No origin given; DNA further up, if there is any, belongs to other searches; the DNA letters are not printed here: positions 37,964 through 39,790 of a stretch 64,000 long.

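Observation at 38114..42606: Translationally coupled operon: AsnB-type amidotransferase, SAM methyltransferase, 508-aa GCS-like ligase candidate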

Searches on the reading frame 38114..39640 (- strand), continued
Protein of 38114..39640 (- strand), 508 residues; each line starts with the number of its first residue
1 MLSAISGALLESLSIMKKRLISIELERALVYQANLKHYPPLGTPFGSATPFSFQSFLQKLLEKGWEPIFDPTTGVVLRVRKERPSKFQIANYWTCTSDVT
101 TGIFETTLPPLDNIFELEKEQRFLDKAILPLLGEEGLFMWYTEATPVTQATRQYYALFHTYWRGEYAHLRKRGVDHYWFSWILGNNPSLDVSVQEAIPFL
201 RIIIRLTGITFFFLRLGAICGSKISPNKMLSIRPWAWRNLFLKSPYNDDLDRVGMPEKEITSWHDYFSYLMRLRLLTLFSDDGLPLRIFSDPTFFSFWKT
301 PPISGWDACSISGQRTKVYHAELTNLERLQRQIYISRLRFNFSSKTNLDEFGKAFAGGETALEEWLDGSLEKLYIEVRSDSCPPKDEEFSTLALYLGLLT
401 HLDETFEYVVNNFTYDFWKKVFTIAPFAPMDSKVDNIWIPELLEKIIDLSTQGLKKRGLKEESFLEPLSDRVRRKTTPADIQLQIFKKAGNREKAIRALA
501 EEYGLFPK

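Call 33: search_protein_families(library=ncbifam, proteins=[L005:3733-4725:+, L005:4709-5752:+, L001:15069-16022:-, L001:16948-17958:-, L010:6329-7261:+, L005:6006-9767:+, L001:11425-12126:+, L003:1870-2898:-], max_evalue=0.001)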
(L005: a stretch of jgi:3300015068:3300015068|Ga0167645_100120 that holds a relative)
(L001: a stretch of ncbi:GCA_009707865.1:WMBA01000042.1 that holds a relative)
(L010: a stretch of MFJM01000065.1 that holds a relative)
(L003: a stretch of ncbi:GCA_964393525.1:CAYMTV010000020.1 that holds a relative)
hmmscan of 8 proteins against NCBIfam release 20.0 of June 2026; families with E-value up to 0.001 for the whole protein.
L005:3733-4725:+ (330 aa): 27 families (the best 25 are shown)
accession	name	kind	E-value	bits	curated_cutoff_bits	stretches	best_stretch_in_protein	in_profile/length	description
TIGR03945.1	PLP_SbnA_fam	equivalog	3.2e-91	305.6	349.95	1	7-291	19-303/304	2,3-diaminopropionate biosynthesis protein SbnA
NF007989.0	PRK10717.1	equivalog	9.6e-55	185.9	387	1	10-298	29-328/334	cysteine synthase A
TIGR01136.1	cysKM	subfamily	2e-52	178.4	344.15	1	8-282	19-293/299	cysteine synthase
TIGR01137.1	cysta_beta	equivalog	7.2e-47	160.1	510.25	1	9-297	25-320/457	cystathionine beta-synthase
TIGR01139.1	cysK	equivalog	1.4e-46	159.1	350.95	1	9-282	20-292/298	cysteine synthase A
TIGR01138.1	cysM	equivalog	1.5e-42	146.1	394.2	1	5-283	18-285/290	cysteine synthase B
NF008735.0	PRK11761.1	equivalog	2.9e-37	128.5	413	1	9-283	26-289/296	cysteine synthase CysM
NF053679.1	CysteaSynCapA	equivalog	5.8e-33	114.1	600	1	11-296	32-328/329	cysteate synthase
NF052478.1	CystDsulMYC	equivalog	1.4e-22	80.5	600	1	8-298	35-336/354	L-cysteine desulfhydrase Cds1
NF005292.0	PRK06815.1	equivalog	9.7e-14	51.1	371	1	9-190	35-204/320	threonine/serine dehydratase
NF045641.2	BHydaspDhtseBhcB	equivalog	1.5e-12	47.3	550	1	11-189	36-202/312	beta-hydroxyaspartate dehydratase BhcB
NF004996.0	PRK06381.1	equivalog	2.7e-12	46.3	266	1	11-174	32-185/319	threonine synthase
NF006094.0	PRK08246.1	subfamily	2.2e-11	43.7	331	1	9-196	36-206/310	serine/threonine dehydratase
NF005680.0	PRK07476.1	equivalog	7e-11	41.7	413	1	10-187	38-203/326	hydroxyectoine utilization dehydratase EutB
NF005454.0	PRK07048.1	equivalog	4.5e-09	35.9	452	1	10-186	40-204/324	threo-3-hydroxy-L-aspartate ammonia-lyase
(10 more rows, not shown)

L005:4709-5752:+ (347 aa): 13 families
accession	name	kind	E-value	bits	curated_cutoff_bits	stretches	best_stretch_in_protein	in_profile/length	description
TIGR03944.1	dehyd_SbnB_fam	equivalog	5.4e-57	193.3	326.9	1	12-344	3-323/327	2,3-diaminopropionate biosynthesis protein SbnB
NF006379.0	PRK08618.1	equivalog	9.2e-30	104.1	417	1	11-343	2-322/326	ornithine cyclodeaminase family protein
TIGR02371.1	ala_DH_arch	equivalog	6.6e-29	101.1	409.15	1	14-343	6-320/325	alanine dehydrogenase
NF006141.0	PRK08291.1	equivalog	5e-27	94.7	408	1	22-343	17-326/330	cyclodeaminase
TIGR02992.1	ectoine_eutC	equivalog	1.3e-26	93.5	471.65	1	21-343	12-323/326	ectoine utilization protein EutC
NF004848.0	PRK06199.1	subfamily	5.5e-26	91.5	362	1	43-345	58-370/379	tyramine oxidase subunit B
NF004793.0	PRK06141.1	equivalog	1.8e-21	76.5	322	1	13-335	4-310/314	bifunctional Delta(1)-pyrroline-2-carboxylate/Delta(1)-piperideine-2-carboxylate reductase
NF005296.0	PRK06823.1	equivalog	1.2e-20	73.7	438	1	14-334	5-311/315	ornithine cyclodeaminase family protein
NF045643.1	ImmsucRedBhcD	equivalog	2.2e-19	70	500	1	74-342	60-316/321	iminosuccinate reductase BhcD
NF005603.0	PRK07340.1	equivalog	1e-15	57.8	266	1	16-235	10-216/307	delta(1)-pyrroline-2-carboxylate reductase family protein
NF005762.1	PRK07589.1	equivalog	9.7e-15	54.3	350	1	70-219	57-203/334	ornithine cyclodeaminase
NF045512.1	PyrPipCarbRedLhpI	equivalog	5.1e-11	42.3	400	1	14-220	4-197/298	bifunctional Delta(1)-pyrroline-2-carboxylate/Delta(1)-piperideine-2-carboxylate reductase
NF000744.0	PRK00045.1-3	equivalog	9.2e-06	24.8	429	1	125-225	167-267/447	glutamyl-tRNA reductase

L001:15069-16022:- (317 aa): 39 families (the best 25 are shown)
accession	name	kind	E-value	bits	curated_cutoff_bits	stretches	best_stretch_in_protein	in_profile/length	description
NF005292.0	PRK06815.1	equivalog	9.9e-78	261.4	371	1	17-315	9-317/320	threonine/serine dehydratase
TIGR01127.1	ilvA_1Cterm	equivalog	5.1e-69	233.1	378.75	1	40-315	15-295/380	threonine ammonia-lyase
NF005680.0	PRK07476.1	equivalog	3e-68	230.2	413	1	13-314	7-319/326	hydroxyectoine utilization dehydratase EutB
NF006094.0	PRK08246.1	subfamily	1.6e-64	218.2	331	1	10-307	4-305/310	serine/threonine dehydratase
TIGR02991.1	ectoine_eutB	equivalog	5.5e-62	209.6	413.35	1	14-316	4-316/317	hydroxyectoine utilization dehydratase EutB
NF006389.0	PRK08638.1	equivalog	3.3e-58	197.2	453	1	40-314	42-323/333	bifunctional threonine ammonia-lyase/L-serine ammonia-lyase TdcB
NF005600.0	PRK07334.1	equivalog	2e-56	191.4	496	1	12-315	11-321/408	threonine ammonia-lyase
NF005454.0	PRK07048.1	equivalog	2.2e-53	181.5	452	1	9-315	5-320/324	threo-3-hydroxy-L-aspartate ammonia-lyase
NF006674.0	PRK09224.1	subfamily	4.7e-53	180.6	577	1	42-311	42-319/508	threonine ammonia-lyase IlvA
NF009130.0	PRK12483.1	subfamily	9.6e-53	179.5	801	1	41-311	53-331/521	threonine ammonia-lyase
NF045641.2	BHydaspDhtseBhcB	equivalog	4.5e-52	177.1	550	1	10-310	1-309/312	beta-hydroxyaspartate dehydratase BhcB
TIGR01124.1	ilvA_2Cterm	equivalog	2.5e-51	174.8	411.3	1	42-311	34-311/499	threonine ammonia-lyase, biosynthetic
NF006455.0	PRK08813.1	equivalog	7.1e-50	170.3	489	1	12-315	22-319/374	threonine dehydratase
NF006390.0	PRK08639.1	equivalog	1.9e-49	168.8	421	1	12-314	8-323/418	threonine ammonia-lyase IlvA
NF004771.0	PRK06110.1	equivalog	8.4e-48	163.1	317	1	11-316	3-317/323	threonine dehydratase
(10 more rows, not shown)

L001:16948-17958:- (336 aa): 4 families
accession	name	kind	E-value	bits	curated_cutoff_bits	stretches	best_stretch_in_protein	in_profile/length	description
NF041363.1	GntD_guanitoxin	equivalog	2.3e-64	217.8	345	1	13-317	13-334/341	guanitoxin biosynthesis L-enduracididine beta-hydroxylase GntD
TIGR03946.1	viomycin_VioC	equivalog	4e-56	190.5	418.6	1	62-316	55-325/333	arginine beta-hydroxylase, Fe(II)/alpha-ketoglutarate-dependent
NF043003.1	ClavSyn_CS1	equivalog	2e-36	126.1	450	1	44-314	28-298/312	clavaminate synthase Cs1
NF049936.1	TriMthamethphnDioxTmpA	equivalog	0.00061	18.7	400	0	251-302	296-346/366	2-trimethylaminoethylphosphonate dioxygenase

L010:6329-7261:+ (310 aa): 17 families
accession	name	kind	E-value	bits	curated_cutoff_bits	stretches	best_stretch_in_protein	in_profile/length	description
NF005146.0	PRK06606.1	equivalog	5.9e-84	281.6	279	1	6-307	4-306/307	branched-chain amino acid transaminase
TIGR01122.1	ilvE_I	equivalog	7.4e-72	242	245.55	1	12-307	1-298/298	branched-chain-amino-acid transaminase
NF006185.0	PRK08320.1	subfamily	4.4e-43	147.5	363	1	12-297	6-287/292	branched-chain amino acid aminotransferase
NF005726.0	PRK07544.1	equivalog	6.3e-38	130.5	396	1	11-296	13-291/295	branched-chain amino acid aminotransferase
NF009126.0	PRK12479.1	equivalog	1.7e-35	122.7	518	1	11-296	6-287/299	branched-chain-amino-acid transaminase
NF009896.0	PRK13356.1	equivalog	1.5e-24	86.6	262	1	79-294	72-284/287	branched-chain amino acid aminotransferase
NF005209.0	PRK06680.1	subfamily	3.9e-22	78.5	320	1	167-294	154-282/286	D-amino-acid transaminase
TIGR01121.1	D_amino_aminoT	equivalog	2.9e-19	69.3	277.45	1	12-291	3-273/276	D-amino-acid transaminase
NF009066.0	PRK12400.1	equivalog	1.4e-18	67.4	538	1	167-293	156-282/290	D-amino-acid transaminase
TIGR01123.1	ilvE_II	equivalog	1.4e-18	67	250.05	1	17-307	6-313/313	branched-chain-amino-acid transaminase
NF009897.0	PRK13357.1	equivalog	1.5e-18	66.7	307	1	15-307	47-357/358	branched-chain amino acid aminotransferase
NF005800.0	PRK07650.1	equivalog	1e-16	61.1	308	1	12-294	4-277/290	aminodeoxychorismate lyase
NF005888.0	PRK07849.1-3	equivalog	4.4e-10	39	273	1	166-273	165-274/298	aminodeoxychorismate lyase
NF004761.0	PRK06092.1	equivalog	1.6e-08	34.1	260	1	170-256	148-235/268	aminodeoxychorismate lyase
TIGR03461.1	pabC_Proteo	equivalog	1.1e-07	31.4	176.85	1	171-257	147-234/262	aminodeoxychorismate lyase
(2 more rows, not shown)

L005:6006-9767:+ (1253 aa): 0 families

L001:11425-12126:+ (233 aa): 6 families
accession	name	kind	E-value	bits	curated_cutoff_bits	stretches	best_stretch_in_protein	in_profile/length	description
TIGR00949.1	2A76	subfamily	1.7e-32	112.6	183.95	1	42-226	2-184/185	homoserine/threonine efflux transporter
NF008201.0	PRK10958.1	equivalog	5.3e-19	68.6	165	1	27-224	9-204/212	leucine efflux protein LeuE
NF007591.0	PRK10229.1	equivalog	1.3e-13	51.1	288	1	38-222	15-197/206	threonine export protein RhtC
NF007812.0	PRK10520.1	equivalog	2e-13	50.4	209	1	31-223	9-196/206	homoserine/homoserine lactone efflux protein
NF007653.0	PRK10323.1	equivalog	0.00012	21.9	193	1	39-195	17-163/195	cysteine/O-acetylserine transporter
TIGR00948.1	2a75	equivalog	0.00028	20.7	213.65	1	39-218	2-175/177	L-lysine exporter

L003:1870-2898:- (342 aa): 18 families
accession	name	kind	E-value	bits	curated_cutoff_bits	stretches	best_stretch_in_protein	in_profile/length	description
NF005146.0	PRK06606.1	equivalog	3.7e-108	361.1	279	1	35-340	3-306/307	branched-chain amino acid transaminase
TIGR01122.1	ilvE_I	equivalog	2.5e-97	325.6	245.55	1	42-340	1-298/298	branched-chain-amino-acid transaminase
NF006185.0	PRK08320.1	subfamily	1.2e-63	215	363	1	38-329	2-286/292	branched-chain amino acid aminotransferase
NF005726.0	PRK07544.1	equivalog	7.9e-56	189.3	396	1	38-329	10-291/295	branched-chain amino acid aminotransferase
NF009126.0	PRK12479.1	equivalog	2.7e-52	177.8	518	1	38-321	3-279/299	branched-chain-amino-acid transaminase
NF009897.0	PRK13357.1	equivalog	2.2e-43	148.4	307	1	42-341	44-358/358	branched-chain amino acid aminotransferase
NF009896.0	PRK13356.1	equivalog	8.3e-41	140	262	1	34-328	3-285/287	branched-chain amino acid aminotransferase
TIGR01123.1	ilvE_II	equivalog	8e-40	136.7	250.05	1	44-340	3-313/313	branched-chain-amino-acid transaminase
NF005209.0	PRK06680.1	subfamily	7.9e-38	130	320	1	38-326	2-281/286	D-amino-acid transaminase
TIGR01121.1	D_amino_aminoT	equivalog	4.5e-34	117.9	277.45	1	43-322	4-271/276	D-amino-acid transaminase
NF005800.0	PRK07650.1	equivalog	1.2e-28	100.2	308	1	40-323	2-273/290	aminodeoxychorismate lyase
NF009066.0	PRK12400.1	equivalog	8.7e-20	71.3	538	1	51-325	19-281/290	D-amino-acid transaminase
NF004761.0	PRK06092.1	equivalog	4.8e-19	68.6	260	1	202-302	149-248/268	aminodeoxychorismate lyase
TIGR03461.1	pabC_Proteo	equivalog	2.5e-18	66.2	176.85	2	202-302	147-246/262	aminodeoxychorismate lyase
NF005888.0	PRK07849.1-3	equivalog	5.3e-16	58.4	273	1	203-303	171-271/298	aminodeoxychorismate lyase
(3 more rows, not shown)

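Call 42: search_protein_families(library=ncbifam, proteins=[P0023, P0039, P0044, P0058, P0084, P0090, P0111, P0132, P0135, P0144], max_evalue=0.00001)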
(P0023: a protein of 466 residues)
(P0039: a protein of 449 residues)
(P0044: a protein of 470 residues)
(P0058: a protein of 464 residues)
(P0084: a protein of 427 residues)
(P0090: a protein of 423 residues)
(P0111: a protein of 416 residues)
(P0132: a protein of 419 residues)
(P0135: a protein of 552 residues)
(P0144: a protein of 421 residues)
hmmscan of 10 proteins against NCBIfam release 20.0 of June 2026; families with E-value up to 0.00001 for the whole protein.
P0023 (466 aa): 1 family
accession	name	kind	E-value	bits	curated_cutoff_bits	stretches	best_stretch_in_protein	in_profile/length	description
TIGR01436.1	glu_cys_lig_pln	equivalog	8.7e-07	27.7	463.15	0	340-460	307-437/446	glutamate--cysteine ligase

P0039 (449 aa): 7 families
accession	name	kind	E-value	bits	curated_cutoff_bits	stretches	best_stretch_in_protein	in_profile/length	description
TIGR01436.1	glu_cys_lig_pln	equivalog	5.2e-22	77.9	463.15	1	34-267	51-279/446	glutamate--cysteine ligase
NF010041.0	PRK13517.1-1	subfamily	9.1e-14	51.4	332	1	5-204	4-178/368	glutamate--cysteine ligase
TIGR02050.1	gshA_cyan_rel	subfamily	2.5e-13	50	176.4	1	8-208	2-177/287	YbdK family carboxylate-amine ligase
NF010039.0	PRK13515.1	equivalog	3.4e-13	49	371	1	60-230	46-202/378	carboxylate-amine ligase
TIGR03444.1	EgtA_Cys_ligase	equivalog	3.5e-11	42.6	370.8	1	5-220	12-219/390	ergothioneine biosynthesis glutamate--cysteine ligase EgtA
NF010043.0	PRK13517.1-3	equivalog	1.1e-08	34.3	409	1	59-211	49-194/381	glutamate--cysteine ligase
NF010040.1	PRK13516.1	equivalog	4.5e-07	29.3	425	1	52-206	35-185/369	YbdK family carboxylate-amine ligase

P0044 (470 aa): 1 family
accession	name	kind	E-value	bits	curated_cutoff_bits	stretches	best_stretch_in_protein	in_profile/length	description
TIGR01436.1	glu_cys_lig_pln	equivalog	7.4e-13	47.7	463.15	1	338-460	301-433/446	glutamate--cysteine ligase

P0058 (464 aa): 3 families
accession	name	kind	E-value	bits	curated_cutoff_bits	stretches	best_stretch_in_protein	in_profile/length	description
TIGR02050.1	gshA_cyan_rel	subfamily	1.3e-08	34.6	176.4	1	98-269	38-196/287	YbdK family carboxylate-amine ligase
TIGR01436.1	glu_cys_lig_pln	equivalog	5.8e-08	31.6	463.15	1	52-450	44-430/446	glutamate--cysteine ligase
NF010039.0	PRK13515.1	equivalog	2.2e-06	26.6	371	0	106-250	56-193/378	carboxylate-amine ligase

P0084 (427 aa): 5 families
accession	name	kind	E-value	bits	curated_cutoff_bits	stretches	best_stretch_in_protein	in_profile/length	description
TIGR02050.1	gshA_cyan_rel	subfamily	7.6e-12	45.2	176.4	0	77-201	37-161/287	YbdK family carboxylate-amine ligase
TIGR01436.1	glu_cys_lig_pln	equivalog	2.6e-11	42.6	463.15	1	55-417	61-435/446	glutamate--cysteine ligase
NF010039.0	PRK13515.1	equivalog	7e-08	31.5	371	0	84-241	54-206/378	carboxylate-amine ligase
NF010045.0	PRK13518.1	equivalog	9e-08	31.4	395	0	92-201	65-174/360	glutamate--cysteine ligase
NF010043.0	PRK13517.1-3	equivalog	1.8e-07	30.3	409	0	286-358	224-299/381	glutamate--cysteine ligase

P0090 (423 aa): 7 families
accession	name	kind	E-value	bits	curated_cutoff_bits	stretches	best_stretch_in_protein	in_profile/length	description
TIGR01436.1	glu_cys_lig_pln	equivalog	5.5e-17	61.3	463.15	1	53-415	59-436/446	glutamate--cysteine ligase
NF010043.0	PRK13517.1-3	equivalog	1.2e-15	57.3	409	1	71-240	44-213/381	glutamate--cysteine ligase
TIGR02050.1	gshA_cyan_rel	subfamily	1.1e-13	51.3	176.4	1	66-243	25-199/287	YbdK family carboxylate-amine ligase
NF010039.0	PRK13515.1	equivalog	1.1e-13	50.6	371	1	72-240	41-206/378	carboxylate-amine ligase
NF010045.0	PRK13518.1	equivalog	7.8e-08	31.6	395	0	87-237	59-206/360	glutamate--cysteine ligase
TIGR03444.1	EgtA_Cys_ligase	equivalog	7.8e-08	31.6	370.8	1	24-314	14-309/390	ergothioneine biosynthesis glutamate--cysteine ligase EgtA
NF010041.0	PRK13517.1-1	subfamily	1.8e-06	27.5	332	0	65-240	30-201/368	glutamate--cysteine ligase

P0111 (416 aa): 6 families
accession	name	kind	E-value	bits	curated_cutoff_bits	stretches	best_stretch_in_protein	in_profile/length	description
TIGR01436.1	glu_cys_lig_pln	equivalog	1.4e-18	66.5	463.15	1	134-411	140-437/446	glutamate--cysteine ligase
TIGR02050.1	gshA_cyan_rel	subfamily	2e-12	47.1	176.4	1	69-234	31-195/287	YbdK family carboxylate-amine ligase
NF010039.0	PRK13515.1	equivalog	1.6e-11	43.5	371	1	68-234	40-205/378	carboxylate-amine ligase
NF010041.0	PRK13517.1-1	subfamily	5e-09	35.9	332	1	53-232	37-198/368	glutamate--cysteine ligase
TIGR03444.1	EgtA_Cys_ligase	equivalog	2.5e-08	33.2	370.8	1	15-242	9-238/390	ergothioneine biosynthesis glutamate--cysteine ligase EgtA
NF010043.0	PRK13517.1-3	equivalog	1.7e-07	30.4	409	0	75-236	51-214/381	glutamate--cysteine ligase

P0132 (419 aa): 7 families
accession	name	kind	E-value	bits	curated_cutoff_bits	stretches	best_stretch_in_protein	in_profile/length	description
TIGR01436.1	glu_cys_lig_pln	equivalog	1.6e-18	66.3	463.15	1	37-409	44-432/446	glutamate--cysteine ligase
NF010043.0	PRK13517.1-3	equivalog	8e-15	54.6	409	1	87-239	61-213/381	glutamate--cysteine ligase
TIGR02050.1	gshA_cyan_rel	subfamily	1.1e-12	47.9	176.4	1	73-242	33-199/287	YbdK family carboxylate-amine ligase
NF010039.0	PRK13515.1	equivalog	1.5e-12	46.9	371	1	74-237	44-204/378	carboxylate-amine ligase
NF010041.0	PRK13517.1-1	subfamily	2.1e-11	43.7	332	1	66-238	37-200/368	glutamate--cysteine ligase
TIGR03444.1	EgtA_Cys_ligase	equivalog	3e-07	29.6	370.8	1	108-268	93-262/390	ergothioneine biosynthesis glutamate--cysteine ligase EgtA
NF010045.0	PRK13518.1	equivalog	1.5e-06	27.4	395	0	111-248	84-221/360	glutamate--cysteine ligase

P0135 (552 aa): 7 families
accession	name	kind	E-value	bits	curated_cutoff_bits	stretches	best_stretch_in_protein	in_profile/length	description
TIGR02050.1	gshA_cyan_rel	subfamily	1.3e-13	51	176.4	1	146-301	24-167/287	YbdK family carboxylate-amine ligase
TIGR03444.1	EgtA_Cys_ligase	equivalog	3.8e-13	49.1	370.8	1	98-309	13-205/390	ergothioneine biosynthesis glutamate--cysteine ligase EgtA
TIGR01436.1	glu_cys_lig_pln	equivalog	7.3e-13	47.7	463.15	1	164-309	86-222/446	glutamate--cysteine ligase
NF010039.0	PRK13515.1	equivalog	2.7e-12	46.1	371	1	166-336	56-204/378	carboxylate-amine ligase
NF010041.0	PRK13517.1-1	subfamily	8.3e-12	45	332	1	141-320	37-192/368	glutamate--cysteine ligase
NF010043.0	PRK13517.1-3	equivalog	4.6e-11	42.2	409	1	165-350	59-225/381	glutamate--cysteine ligase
NF010045.0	PRK13518.1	equivalog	2.4e-06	26.8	395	0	222-294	104-174/360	glutamate--cysteine ligase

P0144 (421 aa): 5 families
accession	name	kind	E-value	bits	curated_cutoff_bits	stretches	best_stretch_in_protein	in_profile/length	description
TIGR01436.1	glu_cys_lig_pln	equivalog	3.3e-17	62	463.15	1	33-406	39-431/446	glutamate--cysteine ligase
NF010043.0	PRK13517.1-3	equivalog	6.8e-10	38.3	409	0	280-325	224-270/381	glutamate--cysteine ligase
TIGR02050.1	gshA_cyan_rel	subfamily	8e-10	38.5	176.4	0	276-313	206-244/287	YbdK family carboxylate-amine ligase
NF010039.0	PRK13515.1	equivalog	1.7e-08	33.5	371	0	278-321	218-262/378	carboxylate-amine ligase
TIGR03444.1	EgtA_Cys_ligase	equivalog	1.6e-06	27.2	370.8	1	12-343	7-341/390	ergothioneine biosynthesis glutamate--cysteine ligase EgtA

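Call 43: find_related_loci(query=A1, collection=metagenome_contigs, flank=8000)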
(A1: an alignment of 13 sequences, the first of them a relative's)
Query A1 (508 aa) in metagenome_contigs; peptide patterns used: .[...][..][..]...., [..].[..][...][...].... (x = any residue, [..] = any of these).
238 stretches matched a pattern; 7 encode a relative of the query (tblastn E <= 1e-3); 7 distinct loci.
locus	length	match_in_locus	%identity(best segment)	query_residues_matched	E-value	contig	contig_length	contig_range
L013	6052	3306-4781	75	16-507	0e+0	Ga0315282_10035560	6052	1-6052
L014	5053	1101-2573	69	16-506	0e+0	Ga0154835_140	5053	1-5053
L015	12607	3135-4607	69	16-506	0e+0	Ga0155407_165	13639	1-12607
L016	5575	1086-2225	73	128-507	0e+0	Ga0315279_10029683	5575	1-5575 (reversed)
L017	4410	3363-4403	71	16-362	0e+0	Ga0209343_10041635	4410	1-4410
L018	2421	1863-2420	46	10-191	3e-48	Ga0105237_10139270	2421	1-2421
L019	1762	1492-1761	77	16-105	1e-42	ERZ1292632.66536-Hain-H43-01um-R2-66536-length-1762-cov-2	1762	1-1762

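Call 99: search_protein_families(library=padloc, proteins=[window:38114-39640:-], max_evalue=0.001)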
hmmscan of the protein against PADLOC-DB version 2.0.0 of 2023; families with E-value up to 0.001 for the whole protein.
window:38114-39640:- (508 aa): 0 families
